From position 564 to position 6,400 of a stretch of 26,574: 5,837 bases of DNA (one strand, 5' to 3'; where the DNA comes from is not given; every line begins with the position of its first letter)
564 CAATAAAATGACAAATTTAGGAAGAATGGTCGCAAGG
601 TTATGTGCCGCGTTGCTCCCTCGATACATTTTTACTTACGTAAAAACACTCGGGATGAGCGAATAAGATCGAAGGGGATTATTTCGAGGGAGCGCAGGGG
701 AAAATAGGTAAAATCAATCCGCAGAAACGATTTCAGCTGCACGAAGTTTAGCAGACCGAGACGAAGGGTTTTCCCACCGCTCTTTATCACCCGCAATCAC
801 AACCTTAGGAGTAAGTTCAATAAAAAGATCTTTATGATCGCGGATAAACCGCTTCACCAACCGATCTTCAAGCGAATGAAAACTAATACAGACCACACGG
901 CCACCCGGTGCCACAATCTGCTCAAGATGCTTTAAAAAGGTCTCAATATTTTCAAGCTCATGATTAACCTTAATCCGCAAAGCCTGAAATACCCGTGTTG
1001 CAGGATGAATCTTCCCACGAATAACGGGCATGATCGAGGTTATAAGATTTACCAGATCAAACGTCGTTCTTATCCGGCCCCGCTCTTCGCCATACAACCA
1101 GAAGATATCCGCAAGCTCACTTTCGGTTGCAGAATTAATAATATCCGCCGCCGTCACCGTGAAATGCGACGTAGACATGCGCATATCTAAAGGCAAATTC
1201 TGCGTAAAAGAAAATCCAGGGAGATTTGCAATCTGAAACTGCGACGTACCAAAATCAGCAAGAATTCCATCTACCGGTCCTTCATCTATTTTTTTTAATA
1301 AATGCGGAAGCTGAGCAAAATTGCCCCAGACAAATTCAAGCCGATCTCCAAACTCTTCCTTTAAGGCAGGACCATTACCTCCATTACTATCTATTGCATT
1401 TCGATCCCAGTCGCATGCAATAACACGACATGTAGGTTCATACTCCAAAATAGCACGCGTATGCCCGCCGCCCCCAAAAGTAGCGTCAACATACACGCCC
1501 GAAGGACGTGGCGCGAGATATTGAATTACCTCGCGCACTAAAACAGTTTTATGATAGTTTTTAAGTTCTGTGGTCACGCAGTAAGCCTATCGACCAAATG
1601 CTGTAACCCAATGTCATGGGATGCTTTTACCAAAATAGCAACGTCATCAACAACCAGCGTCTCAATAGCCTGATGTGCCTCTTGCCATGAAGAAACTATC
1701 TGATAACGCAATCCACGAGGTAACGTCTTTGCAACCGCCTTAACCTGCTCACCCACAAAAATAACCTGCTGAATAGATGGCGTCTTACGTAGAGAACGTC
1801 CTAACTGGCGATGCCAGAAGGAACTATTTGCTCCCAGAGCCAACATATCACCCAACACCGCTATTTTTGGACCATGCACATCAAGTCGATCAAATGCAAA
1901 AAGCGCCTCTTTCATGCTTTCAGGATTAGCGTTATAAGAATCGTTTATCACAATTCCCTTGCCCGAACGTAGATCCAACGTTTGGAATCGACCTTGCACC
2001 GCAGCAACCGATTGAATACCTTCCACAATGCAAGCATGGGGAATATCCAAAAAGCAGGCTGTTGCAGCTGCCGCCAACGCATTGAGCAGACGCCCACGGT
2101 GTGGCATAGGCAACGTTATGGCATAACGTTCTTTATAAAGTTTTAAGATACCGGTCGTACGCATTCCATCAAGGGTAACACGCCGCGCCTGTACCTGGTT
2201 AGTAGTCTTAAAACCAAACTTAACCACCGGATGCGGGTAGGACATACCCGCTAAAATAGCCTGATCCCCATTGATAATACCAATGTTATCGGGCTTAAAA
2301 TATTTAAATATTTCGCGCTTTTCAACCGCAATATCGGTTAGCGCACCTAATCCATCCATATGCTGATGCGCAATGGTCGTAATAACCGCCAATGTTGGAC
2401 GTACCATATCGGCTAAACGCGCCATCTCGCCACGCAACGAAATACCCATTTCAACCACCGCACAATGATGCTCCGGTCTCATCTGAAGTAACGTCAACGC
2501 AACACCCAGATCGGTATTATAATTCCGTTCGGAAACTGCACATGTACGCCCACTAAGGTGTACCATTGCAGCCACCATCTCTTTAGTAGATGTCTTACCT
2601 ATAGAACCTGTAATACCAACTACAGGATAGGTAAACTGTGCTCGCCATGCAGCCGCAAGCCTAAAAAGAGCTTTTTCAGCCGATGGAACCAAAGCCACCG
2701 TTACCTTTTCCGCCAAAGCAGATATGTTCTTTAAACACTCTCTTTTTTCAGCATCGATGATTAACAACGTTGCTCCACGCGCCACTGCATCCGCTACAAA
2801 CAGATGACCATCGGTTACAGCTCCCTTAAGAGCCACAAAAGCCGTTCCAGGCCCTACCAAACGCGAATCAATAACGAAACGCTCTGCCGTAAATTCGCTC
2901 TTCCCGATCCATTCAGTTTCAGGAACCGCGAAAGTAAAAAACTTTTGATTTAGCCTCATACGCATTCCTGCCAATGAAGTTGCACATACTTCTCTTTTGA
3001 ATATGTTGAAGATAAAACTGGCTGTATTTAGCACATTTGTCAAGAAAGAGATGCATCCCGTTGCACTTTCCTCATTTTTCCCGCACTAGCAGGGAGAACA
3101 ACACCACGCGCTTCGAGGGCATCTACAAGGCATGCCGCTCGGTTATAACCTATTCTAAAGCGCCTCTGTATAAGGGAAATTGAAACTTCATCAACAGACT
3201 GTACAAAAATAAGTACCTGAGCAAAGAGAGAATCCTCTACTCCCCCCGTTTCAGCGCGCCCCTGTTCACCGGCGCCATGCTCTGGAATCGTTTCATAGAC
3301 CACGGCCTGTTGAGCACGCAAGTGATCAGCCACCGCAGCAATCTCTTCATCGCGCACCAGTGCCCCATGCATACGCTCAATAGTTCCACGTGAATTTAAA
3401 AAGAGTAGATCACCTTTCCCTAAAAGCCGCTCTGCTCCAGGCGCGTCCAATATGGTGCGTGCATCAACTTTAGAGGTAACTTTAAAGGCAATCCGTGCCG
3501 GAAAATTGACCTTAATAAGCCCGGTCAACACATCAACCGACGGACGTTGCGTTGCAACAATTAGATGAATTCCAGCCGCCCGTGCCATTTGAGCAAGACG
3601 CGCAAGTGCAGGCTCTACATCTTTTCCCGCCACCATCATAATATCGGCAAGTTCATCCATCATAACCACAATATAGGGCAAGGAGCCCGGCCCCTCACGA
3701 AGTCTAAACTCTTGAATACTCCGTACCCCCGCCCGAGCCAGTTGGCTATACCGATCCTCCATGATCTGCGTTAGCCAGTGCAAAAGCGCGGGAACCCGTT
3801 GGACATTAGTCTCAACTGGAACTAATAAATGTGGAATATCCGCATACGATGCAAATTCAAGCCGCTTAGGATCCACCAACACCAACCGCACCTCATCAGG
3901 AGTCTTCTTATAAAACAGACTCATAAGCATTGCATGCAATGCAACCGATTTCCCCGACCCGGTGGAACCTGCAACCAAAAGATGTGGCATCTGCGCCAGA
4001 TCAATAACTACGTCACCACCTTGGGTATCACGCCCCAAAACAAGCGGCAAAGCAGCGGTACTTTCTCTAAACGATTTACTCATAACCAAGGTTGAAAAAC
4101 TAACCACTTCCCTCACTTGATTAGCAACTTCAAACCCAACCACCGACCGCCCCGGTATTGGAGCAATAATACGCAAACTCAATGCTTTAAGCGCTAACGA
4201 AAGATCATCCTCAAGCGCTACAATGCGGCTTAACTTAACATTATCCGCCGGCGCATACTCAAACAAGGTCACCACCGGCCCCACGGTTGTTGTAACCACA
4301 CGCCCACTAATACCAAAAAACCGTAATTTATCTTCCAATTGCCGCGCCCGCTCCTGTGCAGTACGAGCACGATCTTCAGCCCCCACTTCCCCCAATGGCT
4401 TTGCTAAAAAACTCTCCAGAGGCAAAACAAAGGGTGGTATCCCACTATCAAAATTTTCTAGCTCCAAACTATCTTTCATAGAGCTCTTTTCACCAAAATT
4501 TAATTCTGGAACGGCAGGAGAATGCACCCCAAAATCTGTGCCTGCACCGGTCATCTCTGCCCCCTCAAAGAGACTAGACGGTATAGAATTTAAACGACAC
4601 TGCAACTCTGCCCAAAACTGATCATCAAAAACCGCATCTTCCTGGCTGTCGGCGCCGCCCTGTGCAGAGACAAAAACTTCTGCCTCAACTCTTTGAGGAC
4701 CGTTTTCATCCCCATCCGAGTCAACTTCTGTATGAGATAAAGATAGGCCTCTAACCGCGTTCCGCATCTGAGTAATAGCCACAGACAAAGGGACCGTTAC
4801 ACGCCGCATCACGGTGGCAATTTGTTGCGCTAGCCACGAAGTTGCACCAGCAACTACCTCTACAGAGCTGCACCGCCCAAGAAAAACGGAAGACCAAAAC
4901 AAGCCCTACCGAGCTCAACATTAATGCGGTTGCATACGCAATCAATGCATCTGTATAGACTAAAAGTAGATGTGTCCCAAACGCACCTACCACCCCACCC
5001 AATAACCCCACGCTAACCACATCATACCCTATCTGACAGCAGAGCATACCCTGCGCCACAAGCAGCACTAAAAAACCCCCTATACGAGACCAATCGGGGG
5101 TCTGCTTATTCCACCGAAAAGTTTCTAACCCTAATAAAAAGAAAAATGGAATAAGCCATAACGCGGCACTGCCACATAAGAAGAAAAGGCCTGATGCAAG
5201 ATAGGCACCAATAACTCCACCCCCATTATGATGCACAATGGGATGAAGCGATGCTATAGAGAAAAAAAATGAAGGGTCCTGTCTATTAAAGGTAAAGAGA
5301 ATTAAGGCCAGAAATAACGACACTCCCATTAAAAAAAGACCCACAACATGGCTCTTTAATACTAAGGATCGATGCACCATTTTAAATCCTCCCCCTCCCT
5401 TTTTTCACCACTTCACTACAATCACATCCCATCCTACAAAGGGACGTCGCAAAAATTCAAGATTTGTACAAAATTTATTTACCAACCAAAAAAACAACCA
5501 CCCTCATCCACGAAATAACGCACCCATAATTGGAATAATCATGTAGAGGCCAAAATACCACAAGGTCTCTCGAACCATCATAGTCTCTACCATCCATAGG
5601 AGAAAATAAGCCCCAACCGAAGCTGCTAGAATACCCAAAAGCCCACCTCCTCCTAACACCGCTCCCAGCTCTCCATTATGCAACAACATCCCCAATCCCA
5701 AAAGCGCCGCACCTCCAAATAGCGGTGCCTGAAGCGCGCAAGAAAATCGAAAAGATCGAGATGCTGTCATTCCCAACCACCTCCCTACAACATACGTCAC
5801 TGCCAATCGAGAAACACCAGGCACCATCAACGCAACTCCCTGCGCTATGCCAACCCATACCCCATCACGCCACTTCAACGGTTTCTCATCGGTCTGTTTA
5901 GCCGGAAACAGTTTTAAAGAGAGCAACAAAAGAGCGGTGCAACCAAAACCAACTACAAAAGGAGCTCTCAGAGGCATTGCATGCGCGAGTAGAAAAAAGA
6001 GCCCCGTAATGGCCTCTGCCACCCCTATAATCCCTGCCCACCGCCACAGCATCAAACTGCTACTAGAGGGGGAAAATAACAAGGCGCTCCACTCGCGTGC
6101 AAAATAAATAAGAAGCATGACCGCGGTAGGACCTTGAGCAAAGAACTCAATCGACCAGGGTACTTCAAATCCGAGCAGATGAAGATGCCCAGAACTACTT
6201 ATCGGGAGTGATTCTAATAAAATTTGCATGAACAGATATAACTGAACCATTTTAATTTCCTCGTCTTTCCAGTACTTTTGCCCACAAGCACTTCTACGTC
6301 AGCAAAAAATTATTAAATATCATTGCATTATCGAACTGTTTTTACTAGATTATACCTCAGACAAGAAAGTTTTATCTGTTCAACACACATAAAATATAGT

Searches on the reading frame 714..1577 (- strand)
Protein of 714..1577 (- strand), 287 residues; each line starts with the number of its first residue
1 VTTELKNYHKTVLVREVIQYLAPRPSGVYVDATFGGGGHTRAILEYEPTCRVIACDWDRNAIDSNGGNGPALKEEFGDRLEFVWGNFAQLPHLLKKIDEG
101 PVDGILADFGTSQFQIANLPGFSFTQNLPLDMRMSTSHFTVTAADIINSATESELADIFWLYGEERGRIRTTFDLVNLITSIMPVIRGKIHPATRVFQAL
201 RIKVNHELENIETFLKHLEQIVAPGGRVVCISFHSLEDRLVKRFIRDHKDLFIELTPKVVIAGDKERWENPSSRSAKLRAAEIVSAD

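Call 59: search_protein_families(library=pfam, proteins=[window:714-1577:-], max_evalue=0.001)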
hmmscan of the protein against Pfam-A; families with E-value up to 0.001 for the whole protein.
window:714-1577:- (287 aa): 1 family
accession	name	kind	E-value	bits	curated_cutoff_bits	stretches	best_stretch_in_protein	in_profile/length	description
PF01795.25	Methyltransf_5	-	1.2e-74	252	27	1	8-282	3-307/309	MraW methylase family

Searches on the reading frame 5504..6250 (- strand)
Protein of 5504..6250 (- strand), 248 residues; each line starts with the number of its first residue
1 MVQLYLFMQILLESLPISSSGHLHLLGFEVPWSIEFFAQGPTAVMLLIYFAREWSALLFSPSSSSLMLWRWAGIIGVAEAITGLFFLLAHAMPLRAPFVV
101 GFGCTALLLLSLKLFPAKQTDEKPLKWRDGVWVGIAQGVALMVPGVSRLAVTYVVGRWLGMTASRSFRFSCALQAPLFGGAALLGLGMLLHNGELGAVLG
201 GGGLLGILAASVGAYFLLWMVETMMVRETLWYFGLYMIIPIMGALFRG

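Call 59: search_protein_families(library=pfam, proteins=[window:5504-6250:-], max_evalue=0.001)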
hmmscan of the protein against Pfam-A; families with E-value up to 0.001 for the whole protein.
window:5504-6250:- (248 aa): 1 family
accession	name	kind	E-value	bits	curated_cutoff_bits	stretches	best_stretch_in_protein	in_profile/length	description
PF02673.24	BacA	-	9.2e-28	98.1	33.4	1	9-239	8-253/257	Bacitracin resistance protein BacA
